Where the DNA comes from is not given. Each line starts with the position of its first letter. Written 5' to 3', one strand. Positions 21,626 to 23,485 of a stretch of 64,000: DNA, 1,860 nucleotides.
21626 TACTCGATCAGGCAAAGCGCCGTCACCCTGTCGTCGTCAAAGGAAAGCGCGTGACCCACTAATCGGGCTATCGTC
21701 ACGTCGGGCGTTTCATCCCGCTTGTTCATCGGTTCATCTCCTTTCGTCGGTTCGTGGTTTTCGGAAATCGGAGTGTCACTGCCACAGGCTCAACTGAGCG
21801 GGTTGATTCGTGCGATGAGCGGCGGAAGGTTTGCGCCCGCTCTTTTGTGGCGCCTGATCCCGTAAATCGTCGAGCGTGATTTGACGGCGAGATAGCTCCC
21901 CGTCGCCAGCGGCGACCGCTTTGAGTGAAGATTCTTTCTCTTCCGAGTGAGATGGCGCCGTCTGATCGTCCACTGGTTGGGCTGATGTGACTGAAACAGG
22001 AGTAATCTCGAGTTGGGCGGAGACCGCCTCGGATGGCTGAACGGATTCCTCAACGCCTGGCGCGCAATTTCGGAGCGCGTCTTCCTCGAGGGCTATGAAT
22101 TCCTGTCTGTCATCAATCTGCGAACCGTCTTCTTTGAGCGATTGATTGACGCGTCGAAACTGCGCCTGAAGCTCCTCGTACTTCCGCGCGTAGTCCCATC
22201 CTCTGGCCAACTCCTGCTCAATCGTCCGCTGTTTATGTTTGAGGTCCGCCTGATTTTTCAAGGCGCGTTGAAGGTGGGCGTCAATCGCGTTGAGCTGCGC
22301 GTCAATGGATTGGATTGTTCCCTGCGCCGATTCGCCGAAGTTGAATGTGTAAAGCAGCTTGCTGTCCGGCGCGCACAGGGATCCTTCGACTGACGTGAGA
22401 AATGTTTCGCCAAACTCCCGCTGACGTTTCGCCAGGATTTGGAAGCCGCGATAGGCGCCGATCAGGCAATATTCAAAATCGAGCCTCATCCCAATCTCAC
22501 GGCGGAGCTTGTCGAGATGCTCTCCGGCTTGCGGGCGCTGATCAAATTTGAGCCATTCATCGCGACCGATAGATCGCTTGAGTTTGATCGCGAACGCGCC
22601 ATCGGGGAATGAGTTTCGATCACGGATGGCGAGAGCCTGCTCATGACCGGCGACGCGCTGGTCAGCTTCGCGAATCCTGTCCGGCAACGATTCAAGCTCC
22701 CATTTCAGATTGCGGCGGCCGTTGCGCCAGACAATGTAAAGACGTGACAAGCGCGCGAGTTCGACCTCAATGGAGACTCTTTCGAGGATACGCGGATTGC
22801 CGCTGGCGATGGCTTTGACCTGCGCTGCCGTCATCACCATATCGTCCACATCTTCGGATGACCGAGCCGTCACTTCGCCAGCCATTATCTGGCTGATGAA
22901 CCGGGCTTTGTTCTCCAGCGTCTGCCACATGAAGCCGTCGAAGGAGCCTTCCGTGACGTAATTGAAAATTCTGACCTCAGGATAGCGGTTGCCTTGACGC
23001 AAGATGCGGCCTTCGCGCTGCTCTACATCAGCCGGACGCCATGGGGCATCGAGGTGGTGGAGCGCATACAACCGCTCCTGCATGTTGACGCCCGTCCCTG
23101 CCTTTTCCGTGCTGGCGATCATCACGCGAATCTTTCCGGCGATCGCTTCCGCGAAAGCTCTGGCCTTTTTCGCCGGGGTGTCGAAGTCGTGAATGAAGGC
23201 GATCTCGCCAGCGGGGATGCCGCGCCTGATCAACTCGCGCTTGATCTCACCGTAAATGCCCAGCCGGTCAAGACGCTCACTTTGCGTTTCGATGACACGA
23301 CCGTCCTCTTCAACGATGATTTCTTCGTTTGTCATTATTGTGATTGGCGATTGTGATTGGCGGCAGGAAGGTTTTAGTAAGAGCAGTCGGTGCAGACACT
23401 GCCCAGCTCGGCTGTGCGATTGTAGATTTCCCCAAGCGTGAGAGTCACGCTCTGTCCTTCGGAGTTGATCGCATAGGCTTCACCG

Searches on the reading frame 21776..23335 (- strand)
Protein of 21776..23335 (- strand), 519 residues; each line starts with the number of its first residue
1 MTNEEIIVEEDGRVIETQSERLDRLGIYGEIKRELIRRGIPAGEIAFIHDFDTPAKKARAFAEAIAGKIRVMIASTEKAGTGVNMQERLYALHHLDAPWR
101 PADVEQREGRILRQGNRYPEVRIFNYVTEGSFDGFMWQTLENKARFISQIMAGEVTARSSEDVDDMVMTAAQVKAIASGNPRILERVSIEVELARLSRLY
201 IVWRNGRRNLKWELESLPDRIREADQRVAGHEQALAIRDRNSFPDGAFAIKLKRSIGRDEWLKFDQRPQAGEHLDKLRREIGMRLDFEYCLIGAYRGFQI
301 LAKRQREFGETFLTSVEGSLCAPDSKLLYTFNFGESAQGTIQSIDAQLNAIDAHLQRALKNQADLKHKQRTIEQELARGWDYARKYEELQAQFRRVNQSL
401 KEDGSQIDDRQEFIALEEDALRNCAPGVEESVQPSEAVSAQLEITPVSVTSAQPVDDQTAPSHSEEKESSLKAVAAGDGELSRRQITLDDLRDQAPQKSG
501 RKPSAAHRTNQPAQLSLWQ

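Call 10: search_protein_families(library=pfam, proteins=[window:21776-23335:-], max_evalue=0.001)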
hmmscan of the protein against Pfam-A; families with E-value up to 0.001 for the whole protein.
window:21776-23335:- (519 aa): 1 family
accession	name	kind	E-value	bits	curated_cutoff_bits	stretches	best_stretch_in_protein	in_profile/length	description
PF00271.37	Helicase_C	-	1.1e-05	26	23.5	1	44-115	41-110/110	Helicase conserved C-terminal domain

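Call 29: search_protein_families(library=padloc, proteins=[window:21776-23335:-], max_evalue=0.001)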
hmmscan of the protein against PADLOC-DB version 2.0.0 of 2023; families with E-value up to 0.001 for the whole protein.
window:21776-23335:- (519 aa): 20 families
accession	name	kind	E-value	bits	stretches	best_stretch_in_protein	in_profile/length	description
PDLC02621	DrmD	-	5.9e-16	55.9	1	65-228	575-729/1040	DrmD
PDLC02633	DrmD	-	4.8e-14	49.3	1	33-149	544-662/839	DrmD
PDLC02634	DrmD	-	4.2e-11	39.4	1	60-168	530-634/900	DrmD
PDLC00659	HmaA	-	2.4e-10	36.9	1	68-192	566-688/1176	SNF2 helicase / DEAD-box helicase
PDLC02504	BrxHI|BrxHII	-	5.3e-09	32.6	1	41-178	509-647/971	BrxHII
PDLC02853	DpdE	-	6.3e-09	32.3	1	66-154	551-639/985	DpdE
PDLC02193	PLD_Helicase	-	7.2e-09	32.4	1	68-145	753-828/905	-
PDLC02500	BrxHI|BrxHII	-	1.4e-08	31.7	1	62-149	523-607/933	BrxHI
PDLC02624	DrmD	-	2e-08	31.2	1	60-130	412-481/652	DrmD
PDLC02625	DrmD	-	3.6e-08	30.4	1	57-154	313-410/792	DrmD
PDLC02572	DrmA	-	3.9e-08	29.7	1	67-131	575-638/1043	DrmA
PDLC02629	DrmD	-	4.9e-08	29.9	1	68-131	40-102/508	DrmD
PDLC02632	DrmD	-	6.9e-07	26.1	1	62-136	573-646/662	DrmD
PDLC02623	DrmD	-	1e-06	24.8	1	68-143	579-652/1040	DrmD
PDLC02620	DrmD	-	2.4e-06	23.8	1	33-145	502-607/1060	DrmD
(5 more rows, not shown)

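Call 56: search_protein_families(library=ncbifam, proteins=[window:21776-23335:-], max_evalue=0.0001)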
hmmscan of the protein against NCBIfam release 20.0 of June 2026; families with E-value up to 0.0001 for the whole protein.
window:21776-23335:- (519 aa): 2 families
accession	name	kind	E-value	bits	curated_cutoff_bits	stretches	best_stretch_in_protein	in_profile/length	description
NF038317.1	DISARM_DrmD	equivalog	1.1e-15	57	610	1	59-228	553-711/1021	DISARM system SNF2-like helicase DrmD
NF042964.1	phospholipD_antiphage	equivalog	4.2e-14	51.8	1100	1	66-152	743-827/895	phospholipase D-like domain-containing anti-phage protein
